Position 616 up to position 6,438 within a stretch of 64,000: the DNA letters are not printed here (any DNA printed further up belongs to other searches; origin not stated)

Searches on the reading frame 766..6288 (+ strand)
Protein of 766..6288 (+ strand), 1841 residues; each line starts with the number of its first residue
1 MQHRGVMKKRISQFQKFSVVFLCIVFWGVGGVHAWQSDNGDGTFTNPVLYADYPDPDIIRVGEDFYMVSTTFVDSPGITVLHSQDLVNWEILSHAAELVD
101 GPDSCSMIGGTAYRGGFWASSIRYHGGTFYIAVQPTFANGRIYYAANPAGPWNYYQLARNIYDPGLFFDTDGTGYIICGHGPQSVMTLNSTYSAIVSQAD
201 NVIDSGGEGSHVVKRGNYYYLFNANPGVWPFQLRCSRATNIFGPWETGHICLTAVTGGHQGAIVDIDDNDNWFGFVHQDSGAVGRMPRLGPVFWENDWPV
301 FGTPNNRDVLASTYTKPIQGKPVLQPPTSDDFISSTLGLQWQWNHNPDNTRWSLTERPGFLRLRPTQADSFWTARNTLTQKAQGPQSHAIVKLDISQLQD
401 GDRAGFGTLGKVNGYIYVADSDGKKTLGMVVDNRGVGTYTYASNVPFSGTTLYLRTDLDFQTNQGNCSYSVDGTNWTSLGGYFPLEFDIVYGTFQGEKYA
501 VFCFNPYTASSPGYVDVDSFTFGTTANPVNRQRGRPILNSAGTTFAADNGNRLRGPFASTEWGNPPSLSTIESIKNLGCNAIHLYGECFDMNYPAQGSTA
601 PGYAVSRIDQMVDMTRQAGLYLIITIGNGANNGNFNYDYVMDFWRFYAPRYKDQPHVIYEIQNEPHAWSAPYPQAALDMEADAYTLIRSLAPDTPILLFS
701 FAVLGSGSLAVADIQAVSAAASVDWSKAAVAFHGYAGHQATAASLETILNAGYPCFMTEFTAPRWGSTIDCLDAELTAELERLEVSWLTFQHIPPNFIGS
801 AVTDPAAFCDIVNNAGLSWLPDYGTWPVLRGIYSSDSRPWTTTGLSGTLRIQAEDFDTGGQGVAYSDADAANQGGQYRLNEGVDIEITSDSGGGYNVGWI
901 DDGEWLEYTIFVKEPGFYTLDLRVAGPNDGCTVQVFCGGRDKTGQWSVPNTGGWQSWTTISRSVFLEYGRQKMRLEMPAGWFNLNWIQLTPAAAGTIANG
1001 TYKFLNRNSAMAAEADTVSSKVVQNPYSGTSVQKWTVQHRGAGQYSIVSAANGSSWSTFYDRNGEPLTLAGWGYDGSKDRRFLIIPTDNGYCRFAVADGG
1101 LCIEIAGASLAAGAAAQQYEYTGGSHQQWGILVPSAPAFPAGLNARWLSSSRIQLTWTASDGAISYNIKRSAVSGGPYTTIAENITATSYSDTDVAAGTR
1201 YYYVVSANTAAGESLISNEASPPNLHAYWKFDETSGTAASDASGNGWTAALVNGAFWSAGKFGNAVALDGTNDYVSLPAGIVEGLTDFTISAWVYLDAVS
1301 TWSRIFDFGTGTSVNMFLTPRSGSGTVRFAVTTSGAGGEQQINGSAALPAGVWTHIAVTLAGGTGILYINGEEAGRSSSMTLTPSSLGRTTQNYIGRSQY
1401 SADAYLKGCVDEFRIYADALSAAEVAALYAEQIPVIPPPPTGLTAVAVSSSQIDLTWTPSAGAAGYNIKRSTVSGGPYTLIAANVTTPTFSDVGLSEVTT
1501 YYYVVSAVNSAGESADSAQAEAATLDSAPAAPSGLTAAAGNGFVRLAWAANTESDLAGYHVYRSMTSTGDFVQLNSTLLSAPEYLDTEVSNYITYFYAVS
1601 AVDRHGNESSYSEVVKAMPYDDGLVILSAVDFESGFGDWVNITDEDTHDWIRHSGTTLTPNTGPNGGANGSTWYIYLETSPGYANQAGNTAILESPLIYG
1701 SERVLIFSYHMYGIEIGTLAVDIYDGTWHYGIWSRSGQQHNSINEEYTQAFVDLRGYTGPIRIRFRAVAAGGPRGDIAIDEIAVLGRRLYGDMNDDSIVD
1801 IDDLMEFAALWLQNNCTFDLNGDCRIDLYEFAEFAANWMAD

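Call 10: search_protein_families(library=pfam, proteins=[window:766-6288:+], max_evalue=0.001)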
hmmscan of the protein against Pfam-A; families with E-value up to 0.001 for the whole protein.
window:766-6288:+ (1841 aa): 9 families
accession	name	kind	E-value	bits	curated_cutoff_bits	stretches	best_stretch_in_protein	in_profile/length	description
PF04616.20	Glyco_hydro_43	-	8.3e-38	130.8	32.2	1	44-299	1-288/288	Glycosyl hydrolases family 43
PF17851.8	GH43_C2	-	9.2e-37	127.2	22.7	1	329-522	1-202/203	Beta xylosidase C-terminal Concanavalin A-like domain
PF13385.13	Laminin_G_3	-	4e-36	124.9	27.6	1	1269-1426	1-151/151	Concanavalin A-like lectin/glucanases superfamily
PF03422.21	CBM_6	-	3.2e-22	79.6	28.9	1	876-990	4-124/125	Carbohydrate binding module (family 6)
PF00150.24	Cellulase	-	8.7e-19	68.5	23.5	1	558-763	13-239/272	Cellulase (glycosyl hydrolase family 5)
PF00629.30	MAM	-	3.2e-18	66.5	26.4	1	1631-1784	2-152/158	MAM domain, meprin/A5/mu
PF00041.27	fn3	-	3.6e-17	62.8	25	2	1439-1521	2-82/84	Fibronectin type III domain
PF14200.12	RicinB_lectin_2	-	1e-13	52.2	25.6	2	997-1057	10-74/89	Ricin-type beta-trefoil lectin domain-like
PF18099.7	CBM_35_2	-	1.2e-13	51.5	23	1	883-987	5-110/112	Carbohydrate binding module (family 35)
